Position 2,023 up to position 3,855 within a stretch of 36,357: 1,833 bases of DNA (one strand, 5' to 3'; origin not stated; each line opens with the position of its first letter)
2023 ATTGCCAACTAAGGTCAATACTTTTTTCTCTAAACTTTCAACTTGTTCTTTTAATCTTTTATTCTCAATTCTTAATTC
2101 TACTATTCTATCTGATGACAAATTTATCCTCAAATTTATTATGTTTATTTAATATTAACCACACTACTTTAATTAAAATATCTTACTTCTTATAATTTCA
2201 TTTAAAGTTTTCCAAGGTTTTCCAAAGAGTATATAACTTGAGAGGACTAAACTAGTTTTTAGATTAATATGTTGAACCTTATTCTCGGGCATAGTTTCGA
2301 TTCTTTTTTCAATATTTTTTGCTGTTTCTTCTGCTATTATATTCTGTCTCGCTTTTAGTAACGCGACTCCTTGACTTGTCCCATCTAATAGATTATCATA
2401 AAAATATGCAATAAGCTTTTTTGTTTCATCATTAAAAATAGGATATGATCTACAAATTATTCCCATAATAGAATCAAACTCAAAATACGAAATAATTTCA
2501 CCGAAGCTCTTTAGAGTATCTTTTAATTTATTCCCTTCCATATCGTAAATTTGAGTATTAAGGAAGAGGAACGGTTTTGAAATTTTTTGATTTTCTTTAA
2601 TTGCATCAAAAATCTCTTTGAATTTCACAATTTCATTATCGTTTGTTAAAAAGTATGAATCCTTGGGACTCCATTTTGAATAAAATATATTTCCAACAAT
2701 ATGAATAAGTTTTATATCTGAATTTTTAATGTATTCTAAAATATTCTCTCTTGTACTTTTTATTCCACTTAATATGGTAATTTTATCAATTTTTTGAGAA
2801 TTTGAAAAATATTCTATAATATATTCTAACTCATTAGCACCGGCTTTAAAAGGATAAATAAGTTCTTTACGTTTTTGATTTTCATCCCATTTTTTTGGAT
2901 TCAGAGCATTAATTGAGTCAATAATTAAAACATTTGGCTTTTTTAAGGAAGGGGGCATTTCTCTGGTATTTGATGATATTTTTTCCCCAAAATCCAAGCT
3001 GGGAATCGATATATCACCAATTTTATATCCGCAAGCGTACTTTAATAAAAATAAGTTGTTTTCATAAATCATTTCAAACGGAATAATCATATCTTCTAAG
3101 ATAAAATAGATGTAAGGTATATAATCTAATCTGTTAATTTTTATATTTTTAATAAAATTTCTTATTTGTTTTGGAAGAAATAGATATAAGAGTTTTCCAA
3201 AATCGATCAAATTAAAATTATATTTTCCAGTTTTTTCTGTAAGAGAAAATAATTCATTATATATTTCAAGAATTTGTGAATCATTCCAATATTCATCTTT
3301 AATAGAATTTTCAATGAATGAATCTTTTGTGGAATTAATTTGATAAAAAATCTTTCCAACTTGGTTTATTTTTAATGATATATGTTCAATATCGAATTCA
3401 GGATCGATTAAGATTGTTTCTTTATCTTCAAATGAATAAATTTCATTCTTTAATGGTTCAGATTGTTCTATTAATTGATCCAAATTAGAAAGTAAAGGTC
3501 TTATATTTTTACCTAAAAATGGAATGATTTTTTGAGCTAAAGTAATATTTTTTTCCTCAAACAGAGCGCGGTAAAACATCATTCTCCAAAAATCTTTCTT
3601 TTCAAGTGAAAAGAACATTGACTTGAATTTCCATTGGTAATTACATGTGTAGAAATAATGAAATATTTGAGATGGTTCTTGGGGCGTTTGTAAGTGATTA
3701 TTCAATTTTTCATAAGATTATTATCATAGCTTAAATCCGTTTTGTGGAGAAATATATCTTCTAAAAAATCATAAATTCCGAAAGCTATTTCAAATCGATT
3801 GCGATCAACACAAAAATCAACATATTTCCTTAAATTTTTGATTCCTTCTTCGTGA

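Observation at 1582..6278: Actin-family (Arp-like) gene heading a five-gene run with an inactive CHAT (caspase-like) protein, a coupled TPR-like partner and two coiled-coil proteins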

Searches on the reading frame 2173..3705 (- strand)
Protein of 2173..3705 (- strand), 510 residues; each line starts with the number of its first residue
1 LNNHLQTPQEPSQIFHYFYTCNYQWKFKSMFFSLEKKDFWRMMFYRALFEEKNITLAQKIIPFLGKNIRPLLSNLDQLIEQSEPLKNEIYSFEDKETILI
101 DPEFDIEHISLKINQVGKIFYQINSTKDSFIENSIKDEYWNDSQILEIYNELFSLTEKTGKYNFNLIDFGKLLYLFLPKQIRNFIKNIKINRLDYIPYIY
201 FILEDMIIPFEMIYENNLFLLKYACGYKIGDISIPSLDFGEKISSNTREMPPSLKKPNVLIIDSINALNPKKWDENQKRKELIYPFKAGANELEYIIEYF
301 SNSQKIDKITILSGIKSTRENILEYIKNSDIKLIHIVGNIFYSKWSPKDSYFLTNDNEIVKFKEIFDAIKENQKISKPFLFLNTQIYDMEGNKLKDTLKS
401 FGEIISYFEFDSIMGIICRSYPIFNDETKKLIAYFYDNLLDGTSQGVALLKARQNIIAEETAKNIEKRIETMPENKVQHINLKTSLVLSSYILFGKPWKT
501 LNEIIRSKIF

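Call 3: search_protein_families(library=pfam, proteins=[window:2173-3705:-], max_evalue=1)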
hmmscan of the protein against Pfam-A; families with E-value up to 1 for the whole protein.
window:2173-3705:- (510 aa): 3 families
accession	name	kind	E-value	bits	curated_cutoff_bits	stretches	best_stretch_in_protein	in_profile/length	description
PF12770.12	CHAT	-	1e-06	28.9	24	2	274-367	91-184/289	CHAT domain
PF23638.1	DUF7145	-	0.005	17.3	28.2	1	432-496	11-75/111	Domain of unknown function (DUF7145)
PF09340.15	NuA4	-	0.033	14.5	25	1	367-409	4-45/78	Histone acetyltransferase subunit NuA4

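Call 7: find_homologous_proteins(query=window:2173-3705:-)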
Query window:2173-3705:- (510 aa): 255 proteins with E <= 0.001 among 8000 candidates; the best 120 are listed.
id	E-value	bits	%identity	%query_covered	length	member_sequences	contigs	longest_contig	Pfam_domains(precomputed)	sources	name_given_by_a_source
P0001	0.0e+0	1127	100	100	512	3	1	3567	PF12770.13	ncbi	ncbi:MAG: hypothetical protein P8Y97_17670, partial [Candidatus Lokiarchaeota archaeon]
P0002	0.0e+0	1022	100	92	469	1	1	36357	PF12770.13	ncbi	ncbi:MAG: hypothetical protein P8Y70_04695 [Candidatus Lokiarchaeota archaeon]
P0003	3.4e-214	730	65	98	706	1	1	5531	PF12770.13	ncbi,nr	ncbi:MAG: CHAT domain-containing protein [Promethearchaeota archaeon]|nr:MAG: CHAT domain-containing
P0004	7.9e-174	597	54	98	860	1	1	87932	-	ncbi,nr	ncbi:MAG: hypothetical protein BAJALOKI2v1_90035 [Promethearchaeota archaeon]|nr:MAG: hypothetical p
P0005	7.9e-169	581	55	98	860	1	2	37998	PF12770.13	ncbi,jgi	ncbi:MAG: hypothetical protein ACTSQJ_13140 [Promethearchaeota archaeon]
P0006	4.1e-168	578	54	98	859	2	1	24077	-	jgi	-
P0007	5.0e-167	575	53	98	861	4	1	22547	-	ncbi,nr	ncbi:MAG: hypothetical protein GF311_03775 [Candidatus Lokiarchaeota archaeon]|nr:hypothetical prote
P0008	8.4e-167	574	53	98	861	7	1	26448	-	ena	-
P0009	2.6e-165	569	52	98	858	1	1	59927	PF12770.13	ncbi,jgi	ncbi:MAG: hypothetical protein ACTSR8_16365 [Promethearchaeota archaeon]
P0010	1.4e-164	567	53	98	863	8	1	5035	PF12770.13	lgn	-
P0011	6.5e-164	565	53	98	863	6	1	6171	PF12770.13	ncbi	-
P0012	2.0e-163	563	53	98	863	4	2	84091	-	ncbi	ncbi:MAG: hypothetical protein ACFE91_01570 [Promethearchaeota archaeon]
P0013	4.7e-163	562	53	98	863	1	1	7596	-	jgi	jgi:hypothetical protein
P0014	1.1e-162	561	53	98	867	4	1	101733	-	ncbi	ncbi:MAG: hypothetical protein ACFFCC_02185 [Promethearchaeota archaeon]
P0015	1.1e-162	560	52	98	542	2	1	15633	-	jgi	-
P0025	1.2e-160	554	51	98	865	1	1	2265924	-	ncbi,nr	ncbi:MAG: hypothetical protein JSV23_01125 [Promethearchaeota archaeon]|nr:MAG: hypothetical protein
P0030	8.2e-160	551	52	98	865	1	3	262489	-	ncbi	ncbi:MAG: hypothetical protein ACFE9Q_00390 [Candidatus Hodarchaeota archaeon]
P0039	1.3e-158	547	51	98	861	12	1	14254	PF12770.13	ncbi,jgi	-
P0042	1.9e-158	547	53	98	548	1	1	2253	PF12770.13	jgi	jgi:hypothetical protein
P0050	7.0e-158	545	51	98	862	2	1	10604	PF12770.13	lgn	-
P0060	1.7e-156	540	50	98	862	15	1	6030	PF12770.13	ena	-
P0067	4.8e-156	539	50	98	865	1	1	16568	PF12770.13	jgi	-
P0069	6.1e-156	538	50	98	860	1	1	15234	PF12770.13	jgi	-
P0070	7.1e-156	538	50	98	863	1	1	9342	PF12770.13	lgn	-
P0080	1.2e-154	534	49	98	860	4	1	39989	PF12770.13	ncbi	ncbi:MAG: hypothetical protein ACFE9P_08040 [Candidatus Hermodarchaeota archaeon]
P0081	1.4e-154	534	50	98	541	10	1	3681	PF12770.13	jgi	jgi:hypothetical protein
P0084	1.6e-154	534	50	98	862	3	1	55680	PF12770.13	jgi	jgi:hypothetical protein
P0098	9.4e-154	531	52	97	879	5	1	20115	PF12770.13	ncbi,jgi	ncbi:MAG: hypothetical protein ACTSRI_11315 [Promethearchaeota archaeon]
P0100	1.4e-153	530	49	98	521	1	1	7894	PF12770.13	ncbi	ncbi:MAG: CHAT domain-containing protein, partial [Candidatus Hermodarchaeota archaeon]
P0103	3.5e-153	529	50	98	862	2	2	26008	PF12770.13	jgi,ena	-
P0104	3.5e-153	529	49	98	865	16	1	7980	PF12770.13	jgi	-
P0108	4.2e-153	529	49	98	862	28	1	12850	PF12770.13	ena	-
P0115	1.6e-152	527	49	98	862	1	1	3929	PF12770.13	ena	-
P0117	2.6e-152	526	51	98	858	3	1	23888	PF12770.13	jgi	-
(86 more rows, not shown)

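Call 11: find_encoding_contigs(protein=P0001, flank=10000, max_places=4)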
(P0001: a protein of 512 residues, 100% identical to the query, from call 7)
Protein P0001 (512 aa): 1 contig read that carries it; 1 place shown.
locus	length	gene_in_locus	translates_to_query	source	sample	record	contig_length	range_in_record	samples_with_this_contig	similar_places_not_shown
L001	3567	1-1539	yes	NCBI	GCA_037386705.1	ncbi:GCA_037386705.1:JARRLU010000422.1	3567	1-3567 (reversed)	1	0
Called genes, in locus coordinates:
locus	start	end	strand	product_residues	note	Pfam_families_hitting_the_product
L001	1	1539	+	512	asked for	PF12770:CHAT (faint)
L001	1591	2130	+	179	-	-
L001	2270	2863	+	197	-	PF22422:MGH1-like_GH (weak)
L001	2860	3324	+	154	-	PF22422:MGH1-like_GH (weak)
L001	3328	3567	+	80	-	?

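Call 12: find_encoding_contigs(protein=P0003, flank=10000, max_places=4)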
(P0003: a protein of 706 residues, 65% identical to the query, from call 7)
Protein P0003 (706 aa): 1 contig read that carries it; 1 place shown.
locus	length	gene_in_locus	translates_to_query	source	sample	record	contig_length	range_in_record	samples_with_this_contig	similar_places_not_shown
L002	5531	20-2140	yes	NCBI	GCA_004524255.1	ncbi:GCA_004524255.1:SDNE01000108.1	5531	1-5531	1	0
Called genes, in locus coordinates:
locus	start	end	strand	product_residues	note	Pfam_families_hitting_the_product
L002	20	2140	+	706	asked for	PF12770:CHAT (weak)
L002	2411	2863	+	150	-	-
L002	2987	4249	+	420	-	PF22422:MGH1-like_GH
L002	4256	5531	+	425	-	PF02384:N6_Mtase, PF07669:Eco57I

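Call 13: find_encoding_contigs(protein=P0004, flank=8000, max_places=2)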
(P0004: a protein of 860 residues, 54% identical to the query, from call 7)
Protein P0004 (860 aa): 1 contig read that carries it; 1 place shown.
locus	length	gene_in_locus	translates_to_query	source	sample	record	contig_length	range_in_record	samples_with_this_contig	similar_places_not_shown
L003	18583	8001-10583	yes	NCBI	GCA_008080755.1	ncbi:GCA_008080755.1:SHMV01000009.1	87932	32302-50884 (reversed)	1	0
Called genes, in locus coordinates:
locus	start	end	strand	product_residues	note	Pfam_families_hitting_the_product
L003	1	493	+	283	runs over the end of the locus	-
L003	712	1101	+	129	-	PF03259:Robl_LC7 (weak)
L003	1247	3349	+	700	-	PF00092:VWA, PF13519:VWA_2 (weak)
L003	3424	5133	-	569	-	PF07194:P2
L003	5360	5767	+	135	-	PF04014:MazE_antitoxin (weak), PF01842:ACT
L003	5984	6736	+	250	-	-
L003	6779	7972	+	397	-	PF00022:Actin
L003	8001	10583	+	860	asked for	-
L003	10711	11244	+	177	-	-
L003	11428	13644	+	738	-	PF02384:N6_Mtase, PF20473:MmeI_Mtase (weak), PF07669:Eco57I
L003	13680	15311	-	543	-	-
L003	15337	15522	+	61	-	-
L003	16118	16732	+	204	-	PF00025:Arf, PF00071:Ras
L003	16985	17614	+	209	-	-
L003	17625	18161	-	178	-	PF00149:Metallophos (weak), PF12850:Metallophos_2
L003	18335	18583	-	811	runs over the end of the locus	PF00521:DNA_topoisoIV, PF03989:DNA_gyraseA_C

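Call 14: find_encoding_contigs(protein=P0025, flank=8000, max_places=2)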
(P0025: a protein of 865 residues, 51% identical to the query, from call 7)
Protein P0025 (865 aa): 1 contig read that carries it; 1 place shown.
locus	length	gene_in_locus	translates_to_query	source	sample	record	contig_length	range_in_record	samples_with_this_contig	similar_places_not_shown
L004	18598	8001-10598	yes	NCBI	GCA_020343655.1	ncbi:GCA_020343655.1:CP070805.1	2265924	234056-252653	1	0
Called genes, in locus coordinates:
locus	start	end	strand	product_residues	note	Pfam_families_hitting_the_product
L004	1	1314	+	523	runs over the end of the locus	PF03853:YjeF_N, PF01256:Carb_kinase, PF02110:HK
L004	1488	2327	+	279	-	-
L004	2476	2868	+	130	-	PF03259:Robl_LC7 (weak)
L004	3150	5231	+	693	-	PF00092:VWA, PF13519:VWA_2 (weak)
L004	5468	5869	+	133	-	-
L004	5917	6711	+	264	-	-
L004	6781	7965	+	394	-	PF00022:Actin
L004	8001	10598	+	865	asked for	-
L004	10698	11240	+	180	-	-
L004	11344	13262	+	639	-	PF02384:N6_Mtase, PF20473:MmeI_Mtase (weak), PF07669:Eco57I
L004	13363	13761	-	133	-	PF09719:C_GCAxxG_C_C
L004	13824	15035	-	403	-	PF03435:Sacchrp_dh_NADP, PF16653:Sacchrp_dh_C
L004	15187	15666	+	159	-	-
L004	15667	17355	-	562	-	PF00400:WD40 (faint), PF13570:Beta-prop_ACSF4 (faint), PF23743:Beta-prop_BBS7 (weak), PF15907:Itfg2 (faint), PF01839:FG-GAP (faint), PF14783:BBS2_Mid (faint), PF13517:FG-GAP_3 (faint), PF25292:Beta-prop_CGLA (weak)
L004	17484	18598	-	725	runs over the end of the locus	-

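Call 15: find_encoding_contigs(protein=P0030, flank=8000, max_places=2)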
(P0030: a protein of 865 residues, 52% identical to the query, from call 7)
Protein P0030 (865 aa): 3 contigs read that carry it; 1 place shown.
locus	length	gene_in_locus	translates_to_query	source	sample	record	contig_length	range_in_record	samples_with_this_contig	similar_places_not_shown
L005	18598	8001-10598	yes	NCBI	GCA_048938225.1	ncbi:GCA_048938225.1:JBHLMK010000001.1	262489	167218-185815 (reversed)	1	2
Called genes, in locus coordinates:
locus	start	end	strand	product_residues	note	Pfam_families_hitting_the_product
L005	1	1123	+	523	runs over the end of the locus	PF03853:YjeF_N, PF01256:Carb_kinase, PF02110:HK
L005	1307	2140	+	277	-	-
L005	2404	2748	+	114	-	-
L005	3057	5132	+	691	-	PF13519:VWA_2 (weak), PF00092:VWA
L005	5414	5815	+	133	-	PF01842:ACT (weak)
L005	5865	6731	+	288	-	-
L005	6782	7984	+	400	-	PF00022:Actin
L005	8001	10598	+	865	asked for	-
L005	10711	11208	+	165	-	-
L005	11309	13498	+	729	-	PF02384:N6_Mtase, PF20473:MmeI_Mtase (weak), PF07669:Eco57I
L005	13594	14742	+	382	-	PF04851:ResIII, PF00270:DEAD, PF00271:Helicase_C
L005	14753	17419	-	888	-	-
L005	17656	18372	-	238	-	-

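Call 27: find_related_loci(query=A1, collection=genome_contigs, flank=6000)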
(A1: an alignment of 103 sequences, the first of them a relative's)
Query A1 (865 aa) in genome_contigs; peptide patterns used: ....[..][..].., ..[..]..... (x = any residue, [..] = any of these).
537 stretches matched a pattern; 89 encode a relative of the query (tblastn E <= 1e-3); the best 80 are kept; 80 distinct loci.
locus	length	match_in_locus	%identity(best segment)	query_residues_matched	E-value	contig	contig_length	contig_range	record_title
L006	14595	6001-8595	100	1-865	0e+0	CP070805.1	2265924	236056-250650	MAG: Promethearchaeota archaeon isolate bin132 chromosome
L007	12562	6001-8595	85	1-865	0e+0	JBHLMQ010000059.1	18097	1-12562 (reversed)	MAG: Promethearchaeota archaeon isolate DZ2M.350 DZ2M.350@9384, whole genome shotgun sequence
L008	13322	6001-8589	84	1-865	0e+0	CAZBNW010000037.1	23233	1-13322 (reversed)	MAG TPA_asm: uncultured archaeon isolate SRP239594_co1_47 genome assembly, contig: NODE_752_length_23233_cov_142.368884,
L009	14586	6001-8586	80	1-864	0e+0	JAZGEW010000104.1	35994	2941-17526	MAG: Promethearchaeia archaeon isolate SCS4bin.30 SCS4bin.30_104, whole genome shotgun sequence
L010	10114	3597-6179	80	1-863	0e+0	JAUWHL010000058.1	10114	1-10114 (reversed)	MAG: Promethearchaeota archaeon isolate CSMAG_2267 CSMAG_2267_k141_3733804_length_10114_cov_7.0000, whole genome shotgun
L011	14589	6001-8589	79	1-865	0e+0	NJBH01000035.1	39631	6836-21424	MAG: Promethearchaeota archaeon Loki_b32 648, whole genome shotgun sequence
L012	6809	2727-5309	79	1-863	0e+0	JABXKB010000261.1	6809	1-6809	MAG: Promethearchaeota archaeon isolate Hel_238_bin13 contig-145_29417, whole genome shotgun sequence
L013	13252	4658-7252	78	1-865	0e+0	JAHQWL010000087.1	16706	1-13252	MAG: Promethearchaeia archaeon isolate ABR06 NODE_667_length_16706_cov_12, whole genome shotgun sequence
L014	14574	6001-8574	77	1-860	0e+0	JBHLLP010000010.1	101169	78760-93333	MAG: Candidatus Hermodarchaeota archaeon isolate DZ1M.92 DZ1M.92@490, whole genome shotgun sequence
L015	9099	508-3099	79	1-865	0e+0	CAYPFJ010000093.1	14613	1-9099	MAG TPA_asm: uncultured archaeon isolate SRP185410_co2_266 genome assembly, contig: NODE_5088_length_14613_cov_8.282525,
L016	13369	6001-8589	77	1-865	0e+0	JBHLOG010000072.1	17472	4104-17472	MAG: Promethearchaeota archaeon isolate DZ3M.289 DZ3M.289@10182, whole genome shotgun sequence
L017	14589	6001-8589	78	1-865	0e+0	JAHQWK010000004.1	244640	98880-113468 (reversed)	MAG: Promethearchaeia archaeon isolate ABR05 NODE_11_length_244640_cov_9, whole genome shotgun sequence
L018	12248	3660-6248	76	1-865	0e+0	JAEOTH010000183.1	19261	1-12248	MAG: Promethearchaeota archaeon isolate YT1_053 k127_52709218, whole genome shotgun sequence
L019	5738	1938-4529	78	1-865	0e+0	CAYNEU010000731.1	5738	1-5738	MAG TPA_asm: uncultured archaeon isolate SRP185410_co1_442 genome assembly, contig: k141_2411813, whole genome shotgun s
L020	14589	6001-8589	75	1-865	0e+0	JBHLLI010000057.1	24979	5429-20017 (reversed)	MAG: Candidatus Hermodarchaeota archaeon isolate DZ1M.434 DZ1M.434@6644, whole genome shotgun sequence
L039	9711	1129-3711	68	1-863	0e+0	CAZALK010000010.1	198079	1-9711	MAG TPA_asm: uncultured archaeon isolate binchicken_co136_26 genome assembly, contig: NODE_20_length_198079_cov_225.5103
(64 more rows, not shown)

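Call 36: predict_structure(alignment_id=A1)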
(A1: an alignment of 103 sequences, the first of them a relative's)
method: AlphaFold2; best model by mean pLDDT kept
length: 865 residues; sequences in the alignment: 103
mean_pLDDT: 83.1   pTM: 0.82
mean pLDDT of the five models: 83.1, 80.7, 79.7, 77.8, 76.2
residues with pLDDT >= 90: 371; 70-90: 369; 50-70: 77; < 50: 48
segments of 3 or more residues with pLDDT < 50: 574-615, 836-839
pLDDT, mean of each block of 10 residues (from residue 1): 68 92 94 95 87 79 90 78 80 90 85 90 87 92 91 95 88 94 93 96 92 94 90 91 90 95 92 95 91 93 91 92 68 89 84 88 87 91 86 79 94 93 89 90 76 58 71 81 81 81 84 78 86 89 75 68 63 45 33 28 37 63 88 91 89 93 91 91 92 94 90 90 92 80 92 85 90 89 86 92 87 79 71 54 61 84 75
secondary structure, 60 per line:
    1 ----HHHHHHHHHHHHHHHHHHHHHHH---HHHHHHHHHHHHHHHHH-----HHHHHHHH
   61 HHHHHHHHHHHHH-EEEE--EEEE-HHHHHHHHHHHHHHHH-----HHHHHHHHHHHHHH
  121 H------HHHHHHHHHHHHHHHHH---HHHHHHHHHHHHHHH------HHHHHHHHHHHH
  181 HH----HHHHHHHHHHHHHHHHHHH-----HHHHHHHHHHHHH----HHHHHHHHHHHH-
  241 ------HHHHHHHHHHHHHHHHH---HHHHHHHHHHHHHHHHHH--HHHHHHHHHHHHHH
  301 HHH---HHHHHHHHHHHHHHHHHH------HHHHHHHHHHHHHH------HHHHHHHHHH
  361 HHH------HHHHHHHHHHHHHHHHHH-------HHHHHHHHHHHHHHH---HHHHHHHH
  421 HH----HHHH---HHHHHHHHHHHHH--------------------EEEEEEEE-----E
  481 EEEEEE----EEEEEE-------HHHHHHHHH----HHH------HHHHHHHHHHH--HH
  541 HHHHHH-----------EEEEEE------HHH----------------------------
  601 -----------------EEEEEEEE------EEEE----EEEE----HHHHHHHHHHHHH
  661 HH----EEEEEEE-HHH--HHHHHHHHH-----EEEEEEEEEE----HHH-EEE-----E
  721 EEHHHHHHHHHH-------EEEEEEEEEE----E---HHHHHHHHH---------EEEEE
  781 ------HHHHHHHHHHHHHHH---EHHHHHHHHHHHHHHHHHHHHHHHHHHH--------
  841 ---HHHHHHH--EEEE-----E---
elements in order (helices of 4 or more, strands of 3 or more residues): H5-27 H31-47 H53-73 E75-78 E81-84 H86-101 H107-121 H128-144 H148-162 H169-182 H187-205 H211-223 H228-239 H247-263 H267-284 H287-303 H307-324 H331-344 H351-363 H370-387 H395-409 H413-422 H427-430 H434-446 E467-474 E480-486 E491-496 H504-512 H526-536 H539-546 E558-563 E618-625 E632-635 E640-643 H648-662 E667-673 H680-688 E694-703 E712-714 E720-722 H723-732 E740-749 H758-766 E776-780 H787-801 H806-832 H844-850 E853-856

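Call 37: search_protein_representatives(alignment_id=A1)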
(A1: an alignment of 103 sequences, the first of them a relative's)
Query: 103 sequences, 863 profile positions. Proteins with E-value up to 0.001 (for the whole library): 116; up to 1e-10: 55; up to 1e-30: 38. The best 116 are listed.
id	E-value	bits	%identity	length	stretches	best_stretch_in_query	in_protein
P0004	0.0e+00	1460.0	-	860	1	1-861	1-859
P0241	7.7e-289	977.1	-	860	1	1-861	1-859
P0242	1.0e-259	880.8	-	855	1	2-861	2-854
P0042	1.2e-257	873.9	-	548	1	309-862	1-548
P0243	1.3e-242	824.1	-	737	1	106-859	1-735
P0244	4.1e-207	706.7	-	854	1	4-861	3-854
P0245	6.2e-155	534.1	-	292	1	43-334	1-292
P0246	6.1e-154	530.8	-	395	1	466-861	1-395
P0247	9.5e-139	480.5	-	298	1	493-789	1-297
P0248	2.9e-120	419.4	-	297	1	566-862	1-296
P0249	9.9e-115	401.1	-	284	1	402-685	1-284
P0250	1.1e-112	394.4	-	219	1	1-219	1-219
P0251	3.4e-106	372.9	-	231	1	633-862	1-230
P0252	1.7e-103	363.9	-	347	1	1-320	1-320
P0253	1.3e-96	341.2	-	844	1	16-859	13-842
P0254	2.4e-92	327.0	-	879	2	9-731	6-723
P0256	8.1e-88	312.1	-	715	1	8-730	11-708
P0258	5.6e-76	272.9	-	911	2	210-821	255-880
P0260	1.3e-70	255.1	-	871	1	11-814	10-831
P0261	5.7e-68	246.4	-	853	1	9-827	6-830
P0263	3.3e-64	234.0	-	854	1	24-816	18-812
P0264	1.4e-58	215.3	-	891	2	523-814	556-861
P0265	5.8e-58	213.3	-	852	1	18-814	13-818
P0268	4.0e-50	187.4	-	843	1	8-861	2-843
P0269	9.1e-50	186.2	-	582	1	287-817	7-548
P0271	6.7e-48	180.0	-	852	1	91-816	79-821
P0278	7.8e-29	116.9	-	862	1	216-814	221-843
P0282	4.5e-22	94.5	-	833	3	567-812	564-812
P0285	1.6e-17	79.5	-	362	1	209-572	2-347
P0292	2.4e-11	59.0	-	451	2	640-815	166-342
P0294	2.5e-09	52.4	-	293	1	14-280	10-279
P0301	2.1e-07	46.0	-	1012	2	649-823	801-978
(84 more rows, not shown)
